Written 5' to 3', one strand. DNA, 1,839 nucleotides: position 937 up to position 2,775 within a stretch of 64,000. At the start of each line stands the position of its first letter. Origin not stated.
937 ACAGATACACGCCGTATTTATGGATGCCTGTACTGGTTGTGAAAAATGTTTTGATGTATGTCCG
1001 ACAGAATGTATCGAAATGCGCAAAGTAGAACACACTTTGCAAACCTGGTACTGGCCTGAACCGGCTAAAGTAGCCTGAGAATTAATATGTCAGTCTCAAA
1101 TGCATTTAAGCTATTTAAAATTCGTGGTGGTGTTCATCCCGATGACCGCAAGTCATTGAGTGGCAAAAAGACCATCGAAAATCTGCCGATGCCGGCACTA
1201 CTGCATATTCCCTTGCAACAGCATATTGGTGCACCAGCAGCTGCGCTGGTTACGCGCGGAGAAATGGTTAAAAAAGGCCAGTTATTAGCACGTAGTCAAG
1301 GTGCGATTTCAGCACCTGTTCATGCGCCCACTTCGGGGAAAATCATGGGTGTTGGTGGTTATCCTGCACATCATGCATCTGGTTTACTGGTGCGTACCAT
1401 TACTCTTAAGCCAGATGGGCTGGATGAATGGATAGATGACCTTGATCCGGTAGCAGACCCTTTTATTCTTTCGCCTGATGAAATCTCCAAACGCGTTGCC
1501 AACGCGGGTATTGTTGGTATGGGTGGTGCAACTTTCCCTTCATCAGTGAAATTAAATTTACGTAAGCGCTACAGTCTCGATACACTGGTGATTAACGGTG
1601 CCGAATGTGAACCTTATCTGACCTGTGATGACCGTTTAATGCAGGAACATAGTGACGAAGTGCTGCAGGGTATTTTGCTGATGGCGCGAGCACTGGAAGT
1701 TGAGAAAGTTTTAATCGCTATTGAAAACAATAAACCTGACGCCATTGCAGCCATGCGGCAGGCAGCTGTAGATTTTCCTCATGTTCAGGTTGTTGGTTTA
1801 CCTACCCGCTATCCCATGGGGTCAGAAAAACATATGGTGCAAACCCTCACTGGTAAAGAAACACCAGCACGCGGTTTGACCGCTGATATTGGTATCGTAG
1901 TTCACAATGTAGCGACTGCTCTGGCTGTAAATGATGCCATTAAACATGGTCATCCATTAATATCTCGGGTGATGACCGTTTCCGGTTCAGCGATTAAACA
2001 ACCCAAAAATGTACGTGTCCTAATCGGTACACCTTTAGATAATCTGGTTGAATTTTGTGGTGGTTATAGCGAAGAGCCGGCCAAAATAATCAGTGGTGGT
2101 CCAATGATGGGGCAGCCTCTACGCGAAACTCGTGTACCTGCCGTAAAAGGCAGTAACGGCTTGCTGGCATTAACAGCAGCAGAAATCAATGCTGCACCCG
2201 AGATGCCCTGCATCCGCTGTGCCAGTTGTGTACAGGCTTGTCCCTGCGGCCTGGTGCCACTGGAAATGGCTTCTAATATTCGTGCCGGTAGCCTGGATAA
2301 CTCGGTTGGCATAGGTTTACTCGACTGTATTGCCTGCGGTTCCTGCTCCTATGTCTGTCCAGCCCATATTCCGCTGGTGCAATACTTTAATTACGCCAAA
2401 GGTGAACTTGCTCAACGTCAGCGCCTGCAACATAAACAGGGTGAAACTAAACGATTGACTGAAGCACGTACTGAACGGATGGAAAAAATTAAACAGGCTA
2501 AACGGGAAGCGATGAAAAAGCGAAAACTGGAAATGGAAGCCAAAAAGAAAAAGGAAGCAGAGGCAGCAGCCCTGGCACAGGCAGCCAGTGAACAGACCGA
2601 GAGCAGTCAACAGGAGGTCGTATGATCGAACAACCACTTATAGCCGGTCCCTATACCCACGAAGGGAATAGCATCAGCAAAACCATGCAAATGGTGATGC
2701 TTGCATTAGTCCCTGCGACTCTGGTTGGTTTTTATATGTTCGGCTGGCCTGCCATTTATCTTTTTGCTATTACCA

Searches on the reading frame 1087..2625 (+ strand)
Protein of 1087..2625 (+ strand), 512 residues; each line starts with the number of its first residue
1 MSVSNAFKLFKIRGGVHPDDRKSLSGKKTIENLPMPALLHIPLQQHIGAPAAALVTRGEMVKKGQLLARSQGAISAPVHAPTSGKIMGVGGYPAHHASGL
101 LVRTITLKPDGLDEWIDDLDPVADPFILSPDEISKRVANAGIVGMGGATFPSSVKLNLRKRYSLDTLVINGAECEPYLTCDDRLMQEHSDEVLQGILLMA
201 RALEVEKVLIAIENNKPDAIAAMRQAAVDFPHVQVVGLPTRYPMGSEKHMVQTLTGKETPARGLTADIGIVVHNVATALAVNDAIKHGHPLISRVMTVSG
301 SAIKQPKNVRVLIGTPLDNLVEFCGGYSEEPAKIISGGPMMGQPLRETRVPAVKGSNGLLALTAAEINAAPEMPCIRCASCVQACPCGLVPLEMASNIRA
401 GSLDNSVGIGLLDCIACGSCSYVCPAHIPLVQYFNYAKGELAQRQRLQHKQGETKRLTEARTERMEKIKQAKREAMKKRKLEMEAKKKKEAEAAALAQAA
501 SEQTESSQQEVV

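Call 23: search_protein_families(library=ncbifam, proteins=[window:1087-2625:+], max_evalue=1e-10)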
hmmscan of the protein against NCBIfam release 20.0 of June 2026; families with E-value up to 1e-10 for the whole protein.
window:1087-2625:+ (512 aa): 6 families
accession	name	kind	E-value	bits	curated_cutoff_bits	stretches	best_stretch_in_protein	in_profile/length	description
TIGR01945.1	rnfC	subfamily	2.3e-176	586.6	245.95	1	9-444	1-434/435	RnfABCDGE type electron transport complex subunit C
NF003454.1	PRK05035.1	equivalog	5e-176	586.5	345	1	8-507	2-504/556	electron transport complex subunit RsxC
NF041837.1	rnfC_Methano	equivalog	1e-64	219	650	2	250-444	236-429/438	Rnf electron transport complex subunit RnfC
TIGR04481.1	PR_assoc_PrdC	equivalog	9.5e-53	179.5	490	1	40-380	2-322/425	proline reductase-associated electron transfer protein PrdC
NF003761.0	PRK05352.1-4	equivalog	4.7e-14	51.9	450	0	28-347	21-314/449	Na(+)-translocating NADH-quinone reductase subunit A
TIGR01959.1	nuoF_fam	equivalog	8.9e-13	47.4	558.65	0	128-228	33-135/410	NADH-quinone oxidoreductase subunit NuoF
